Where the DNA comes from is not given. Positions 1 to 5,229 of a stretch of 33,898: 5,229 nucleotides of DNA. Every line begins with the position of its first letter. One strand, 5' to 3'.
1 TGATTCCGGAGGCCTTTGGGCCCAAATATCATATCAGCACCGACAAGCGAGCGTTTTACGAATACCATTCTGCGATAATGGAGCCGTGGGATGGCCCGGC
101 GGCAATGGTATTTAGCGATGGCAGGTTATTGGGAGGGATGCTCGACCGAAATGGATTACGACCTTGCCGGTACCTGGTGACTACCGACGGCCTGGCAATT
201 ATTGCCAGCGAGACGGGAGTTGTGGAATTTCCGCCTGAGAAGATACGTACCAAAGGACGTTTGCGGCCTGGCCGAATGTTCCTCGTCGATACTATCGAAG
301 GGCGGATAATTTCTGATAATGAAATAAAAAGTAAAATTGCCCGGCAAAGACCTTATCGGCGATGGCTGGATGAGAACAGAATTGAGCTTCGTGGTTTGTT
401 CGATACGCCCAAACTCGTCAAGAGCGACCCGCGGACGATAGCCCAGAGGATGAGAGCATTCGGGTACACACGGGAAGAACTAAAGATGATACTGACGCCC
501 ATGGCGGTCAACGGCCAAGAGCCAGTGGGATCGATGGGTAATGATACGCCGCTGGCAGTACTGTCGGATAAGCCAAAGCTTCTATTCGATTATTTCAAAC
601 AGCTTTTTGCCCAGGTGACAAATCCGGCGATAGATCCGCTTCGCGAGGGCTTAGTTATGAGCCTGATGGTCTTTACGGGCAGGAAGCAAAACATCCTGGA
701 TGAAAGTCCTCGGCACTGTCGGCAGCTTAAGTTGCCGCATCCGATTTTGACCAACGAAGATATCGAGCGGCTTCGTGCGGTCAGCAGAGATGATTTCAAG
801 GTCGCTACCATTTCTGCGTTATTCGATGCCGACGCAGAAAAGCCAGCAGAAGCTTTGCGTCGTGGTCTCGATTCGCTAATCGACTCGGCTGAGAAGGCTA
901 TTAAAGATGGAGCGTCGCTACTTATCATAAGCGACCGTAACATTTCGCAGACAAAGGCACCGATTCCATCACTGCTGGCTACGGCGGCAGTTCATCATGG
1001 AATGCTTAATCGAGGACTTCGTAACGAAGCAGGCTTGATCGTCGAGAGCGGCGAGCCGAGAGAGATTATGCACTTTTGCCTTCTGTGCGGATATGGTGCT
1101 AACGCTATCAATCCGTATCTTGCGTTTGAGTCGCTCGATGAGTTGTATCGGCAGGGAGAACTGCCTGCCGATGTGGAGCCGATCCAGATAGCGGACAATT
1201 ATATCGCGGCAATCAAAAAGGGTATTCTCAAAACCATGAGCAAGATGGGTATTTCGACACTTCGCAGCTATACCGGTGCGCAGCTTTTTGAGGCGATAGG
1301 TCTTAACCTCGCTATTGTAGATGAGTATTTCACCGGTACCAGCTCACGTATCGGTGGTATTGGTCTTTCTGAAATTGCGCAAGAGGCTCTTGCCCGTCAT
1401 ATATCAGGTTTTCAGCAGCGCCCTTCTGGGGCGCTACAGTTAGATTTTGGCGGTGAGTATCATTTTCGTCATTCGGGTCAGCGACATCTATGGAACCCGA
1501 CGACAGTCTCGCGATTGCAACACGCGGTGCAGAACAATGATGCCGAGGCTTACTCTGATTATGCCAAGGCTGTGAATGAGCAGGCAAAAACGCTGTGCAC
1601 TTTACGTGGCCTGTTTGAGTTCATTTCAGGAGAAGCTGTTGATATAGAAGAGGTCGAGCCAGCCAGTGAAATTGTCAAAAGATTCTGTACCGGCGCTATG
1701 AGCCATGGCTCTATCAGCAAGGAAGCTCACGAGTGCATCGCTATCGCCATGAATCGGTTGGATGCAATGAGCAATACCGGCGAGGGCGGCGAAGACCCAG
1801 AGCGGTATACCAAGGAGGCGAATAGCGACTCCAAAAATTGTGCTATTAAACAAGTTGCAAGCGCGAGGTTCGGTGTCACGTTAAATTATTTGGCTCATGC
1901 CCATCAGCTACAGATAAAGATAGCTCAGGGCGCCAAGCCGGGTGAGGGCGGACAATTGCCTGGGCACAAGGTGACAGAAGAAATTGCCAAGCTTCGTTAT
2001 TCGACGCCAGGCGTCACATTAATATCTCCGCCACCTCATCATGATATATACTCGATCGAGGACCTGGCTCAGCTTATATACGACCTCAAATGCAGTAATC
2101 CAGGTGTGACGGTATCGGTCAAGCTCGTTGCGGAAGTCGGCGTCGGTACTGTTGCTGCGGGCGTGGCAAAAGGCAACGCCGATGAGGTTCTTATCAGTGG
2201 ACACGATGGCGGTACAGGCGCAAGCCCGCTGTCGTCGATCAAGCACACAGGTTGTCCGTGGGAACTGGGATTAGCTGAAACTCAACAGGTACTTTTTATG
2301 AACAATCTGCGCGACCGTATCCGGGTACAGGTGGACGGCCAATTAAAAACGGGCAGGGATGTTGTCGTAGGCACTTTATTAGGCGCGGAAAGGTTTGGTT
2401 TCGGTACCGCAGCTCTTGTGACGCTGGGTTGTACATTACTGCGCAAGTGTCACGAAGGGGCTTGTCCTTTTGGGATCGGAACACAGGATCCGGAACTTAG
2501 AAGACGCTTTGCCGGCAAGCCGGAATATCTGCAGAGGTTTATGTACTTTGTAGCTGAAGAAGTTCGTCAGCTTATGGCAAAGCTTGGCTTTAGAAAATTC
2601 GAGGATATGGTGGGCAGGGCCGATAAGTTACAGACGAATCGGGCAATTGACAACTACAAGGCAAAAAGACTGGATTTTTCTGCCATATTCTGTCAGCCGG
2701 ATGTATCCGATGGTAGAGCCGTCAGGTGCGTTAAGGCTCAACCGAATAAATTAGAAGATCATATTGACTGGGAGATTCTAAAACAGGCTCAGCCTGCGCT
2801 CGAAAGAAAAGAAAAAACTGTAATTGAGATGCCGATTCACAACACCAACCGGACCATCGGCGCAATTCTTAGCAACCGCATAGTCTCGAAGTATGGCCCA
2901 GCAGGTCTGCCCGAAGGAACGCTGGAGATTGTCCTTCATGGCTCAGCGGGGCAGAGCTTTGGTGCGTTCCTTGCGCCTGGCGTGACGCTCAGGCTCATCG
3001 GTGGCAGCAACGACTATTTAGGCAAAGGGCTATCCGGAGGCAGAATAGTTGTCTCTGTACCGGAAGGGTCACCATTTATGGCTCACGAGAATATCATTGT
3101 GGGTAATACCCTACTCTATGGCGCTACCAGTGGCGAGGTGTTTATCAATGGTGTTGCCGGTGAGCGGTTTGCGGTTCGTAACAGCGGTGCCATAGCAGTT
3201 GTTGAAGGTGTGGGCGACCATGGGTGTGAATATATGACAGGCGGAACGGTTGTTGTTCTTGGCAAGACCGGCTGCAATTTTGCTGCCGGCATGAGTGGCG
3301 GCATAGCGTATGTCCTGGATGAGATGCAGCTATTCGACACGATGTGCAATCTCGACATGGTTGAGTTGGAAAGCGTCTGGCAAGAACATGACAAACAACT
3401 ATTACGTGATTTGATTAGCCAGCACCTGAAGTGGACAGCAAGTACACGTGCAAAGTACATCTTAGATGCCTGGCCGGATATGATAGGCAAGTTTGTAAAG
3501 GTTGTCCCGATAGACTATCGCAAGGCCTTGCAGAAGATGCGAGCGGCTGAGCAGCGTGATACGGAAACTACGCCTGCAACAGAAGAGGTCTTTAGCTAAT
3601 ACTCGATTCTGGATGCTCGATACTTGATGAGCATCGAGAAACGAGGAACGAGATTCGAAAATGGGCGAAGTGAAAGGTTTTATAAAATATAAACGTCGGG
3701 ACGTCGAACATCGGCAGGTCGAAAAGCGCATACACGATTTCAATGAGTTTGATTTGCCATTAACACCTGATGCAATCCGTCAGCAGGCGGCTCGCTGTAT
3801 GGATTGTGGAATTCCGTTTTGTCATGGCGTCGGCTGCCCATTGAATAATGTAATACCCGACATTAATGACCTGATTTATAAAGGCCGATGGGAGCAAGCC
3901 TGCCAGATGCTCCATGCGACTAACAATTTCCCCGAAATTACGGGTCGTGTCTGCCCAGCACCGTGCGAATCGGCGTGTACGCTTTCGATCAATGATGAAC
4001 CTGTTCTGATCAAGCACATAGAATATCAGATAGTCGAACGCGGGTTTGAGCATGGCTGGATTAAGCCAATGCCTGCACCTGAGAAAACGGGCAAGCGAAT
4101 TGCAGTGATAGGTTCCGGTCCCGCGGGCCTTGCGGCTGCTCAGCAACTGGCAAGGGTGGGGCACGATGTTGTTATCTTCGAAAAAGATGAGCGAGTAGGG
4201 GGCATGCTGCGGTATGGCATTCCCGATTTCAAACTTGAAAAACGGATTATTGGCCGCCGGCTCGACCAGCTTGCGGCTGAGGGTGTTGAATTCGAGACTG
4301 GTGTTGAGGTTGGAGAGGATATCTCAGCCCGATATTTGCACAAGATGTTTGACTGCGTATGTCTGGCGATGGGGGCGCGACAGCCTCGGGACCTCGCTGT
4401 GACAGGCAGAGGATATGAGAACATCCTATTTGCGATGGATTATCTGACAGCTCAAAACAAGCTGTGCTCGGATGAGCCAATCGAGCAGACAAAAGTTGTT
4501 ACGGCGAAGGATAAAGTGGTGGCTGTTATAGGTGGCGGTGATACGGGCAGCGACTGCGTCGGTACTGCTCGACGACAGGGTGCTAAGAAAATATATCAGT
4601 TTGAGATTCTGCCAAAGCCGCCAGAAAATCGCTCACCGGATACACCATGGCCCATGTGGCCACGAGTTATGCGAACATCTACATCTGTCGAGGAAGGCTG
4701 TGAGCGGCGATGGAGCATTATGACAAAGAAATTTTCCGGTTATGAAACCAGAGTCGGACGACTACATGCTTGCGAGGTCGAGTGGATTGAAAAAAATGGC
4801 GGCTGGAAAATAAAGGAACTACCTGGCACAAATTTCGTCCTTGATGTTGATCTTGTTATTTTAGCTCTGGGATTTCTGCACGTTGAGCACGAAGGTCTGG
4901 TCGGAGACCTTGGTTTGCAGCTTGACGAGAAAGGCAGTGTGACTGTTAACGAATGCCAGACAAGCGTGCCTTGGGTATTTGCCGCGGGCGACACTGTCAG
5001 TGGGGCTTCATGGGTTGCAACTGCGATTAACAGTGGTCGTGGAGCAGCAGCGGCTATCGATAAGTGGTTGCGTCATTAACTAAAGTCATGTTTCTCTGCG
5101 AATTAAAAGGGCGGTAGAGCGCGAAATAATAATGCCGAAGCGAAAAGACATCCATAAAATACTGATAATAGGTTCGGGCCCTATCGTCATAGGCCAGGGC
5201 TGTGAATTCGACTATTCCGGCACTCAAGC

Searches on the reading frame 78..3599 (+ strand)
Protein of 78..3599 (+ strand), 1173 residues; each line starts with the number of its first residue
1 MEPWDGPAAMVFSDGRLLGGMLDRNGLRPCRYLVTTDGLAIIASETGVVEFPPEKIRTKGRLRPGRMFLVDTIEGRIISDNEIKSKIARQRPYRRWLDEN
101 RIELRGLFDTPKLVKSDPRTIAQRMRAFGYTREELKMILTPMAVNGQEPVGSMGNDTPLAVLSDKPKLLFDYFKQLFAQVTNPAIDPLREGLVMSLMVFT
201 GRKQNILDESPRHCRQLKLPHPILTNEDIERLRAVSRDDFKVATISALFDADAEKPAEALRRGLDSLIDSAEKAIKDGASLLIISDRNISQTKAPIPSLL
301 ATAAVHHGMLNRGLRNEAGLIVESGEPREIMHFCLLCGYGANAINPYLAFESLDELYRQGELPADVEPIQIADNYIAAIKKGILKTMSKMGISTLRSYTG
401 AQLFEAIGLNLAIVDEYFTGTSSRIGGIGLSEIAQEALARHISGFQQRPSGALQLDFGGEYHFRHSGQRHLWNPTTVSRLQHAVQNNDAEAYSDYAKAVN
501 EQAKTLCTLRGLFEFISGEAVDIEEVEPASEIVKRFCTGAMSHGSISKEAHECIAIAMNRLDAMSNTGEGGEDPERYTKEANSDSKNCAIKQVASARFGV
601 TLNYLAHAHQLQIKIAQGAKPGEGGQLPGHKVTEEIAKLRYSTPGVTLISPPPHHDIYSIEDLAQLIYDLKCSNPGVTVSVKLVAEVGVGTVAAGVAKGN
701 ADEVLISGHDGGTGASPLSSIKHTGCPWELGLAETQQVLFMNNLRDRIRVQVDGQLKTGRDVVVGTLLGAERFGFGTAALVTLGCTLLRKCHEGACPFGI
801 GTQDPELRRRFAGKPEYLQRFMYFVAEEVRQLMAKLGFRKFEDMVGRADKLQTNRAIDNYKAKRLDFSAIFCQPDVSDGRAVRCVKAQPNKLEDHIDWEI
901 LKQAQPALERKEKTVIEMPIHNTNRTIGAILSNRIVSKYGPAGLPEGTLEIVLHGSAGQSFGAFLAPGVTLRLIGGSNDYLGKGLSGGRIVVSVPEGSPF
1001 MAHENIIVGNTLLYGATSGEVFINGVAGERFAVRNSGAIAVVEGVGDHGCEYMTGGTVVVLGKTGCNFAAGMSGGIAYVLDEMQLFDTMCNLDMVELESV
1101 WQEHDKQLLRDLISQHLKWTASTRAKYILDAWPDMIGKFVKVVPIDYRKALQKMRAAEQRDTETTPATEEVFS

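Call 4: search_protein_families(library=pfam, proteins=[window:78-3599:+], max_evalue=0.01)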
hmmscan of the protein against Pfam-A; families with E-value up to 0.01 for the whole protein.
window:78-3599:+ (1173 aa): 4 families
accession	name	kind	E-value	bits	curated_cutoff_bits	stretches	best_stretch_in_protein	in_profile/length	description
PF01645.23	Glu_synthase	-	5e-147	490.3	20.4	1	473-838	4-368/369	Conserved region in glutamate synthase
PF04898.20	Glu_syn_central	-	3.4e-116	387.9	22.8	1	123-410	1-277/277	Glutamate synthase central domain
PF01493.24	GXGXG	-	7e-83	277.3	32.5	1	918-1106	1-189/190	GXGXG motif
PF00310.26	GATase_2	-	1.8e-41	142.7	19.9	1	1-96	325-420/420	Glutamine amidotransferases class-II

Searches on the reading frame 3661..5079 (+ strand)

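Call 4: search_protein_families(library=pfam, proteins=[window:3661-5079:+], max_evalue=0.01)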
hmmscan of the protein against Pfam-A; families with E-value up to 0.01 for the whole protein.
window:3661-5079:+ (472 aa): 19 families
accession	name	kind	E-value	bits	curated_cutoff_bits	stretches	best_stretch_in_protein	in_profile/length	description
PF07992.20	Pyr_redox_2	-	3.3e-25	89.5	26.1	1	146-459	2-291/291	Pyridine nucleotide-disulphide oxidoreductase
PF14691.11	Fer4_20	-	3.5e-23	82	25.8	1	23-132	1-112/113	Dihydroprymidine dehydrogenase domain II, 4Fe-4S cluster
PF13450.12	NAD_binding_8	-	2.4e-10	41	21.9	1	149-183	1-35/68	NAD(P)-binding Rossmann-like domain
PF01593.30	Amino_oxidase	-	8.1e-09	35.7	19.8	1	155-181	2-28/443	Flavin containing amine oxidoreductase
PF12831.13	FAD_oxidored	-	5.6e-08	32.9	27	1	147-206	2-66/416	FAD dependent oxidoreductase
PF00070.33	Pyr_redox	-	3.4e-07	31.1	22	1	146-180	1-35/82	Pyridine nucleotide-disulphide oxidoreductase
PF13738.12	Pyr_redox_3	-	9.3e-07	28.8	30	1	149-184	2-38/305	Pyridine nucleotide-disulphide oxidoreductase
PF00890.30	FAD_binding_2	-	3e-06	27.1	20.4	1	147-183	2-38/414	FAD binding domain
PF01266.30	DAO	-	3.9e-06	27.1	27.9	1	146-181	1-44/353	FAD dependent oxidoreductase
PF03486.20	HI0933_like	-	1.1e-05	25.4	50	1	146-181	2-37/244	HI0933-like protein Rossmann domain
PF01262.27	AlaDh_PNT_C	-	2.5e-05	24.3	23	0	146-178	30-62/214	Alanine dehydrogenase/PNT, C-terminal domain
PF01494.25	FAD_binding_3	-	0.00014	21.6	22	1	147-177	4-34/349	FAD binding domain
PF01134.28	GIDA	-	0.00042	19.9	22.1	1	147-177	2-33/391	Glucose inhibited division protein A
PF01946.23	Thi4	-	0.00049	19.8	26.2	1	147-186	20-60/235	Thi4 family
PF03807.23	F420_oxidored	-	0.00073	20.5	21.6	0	146-175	1-32/94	NADP oxidoreductase coenzyme F420-dependent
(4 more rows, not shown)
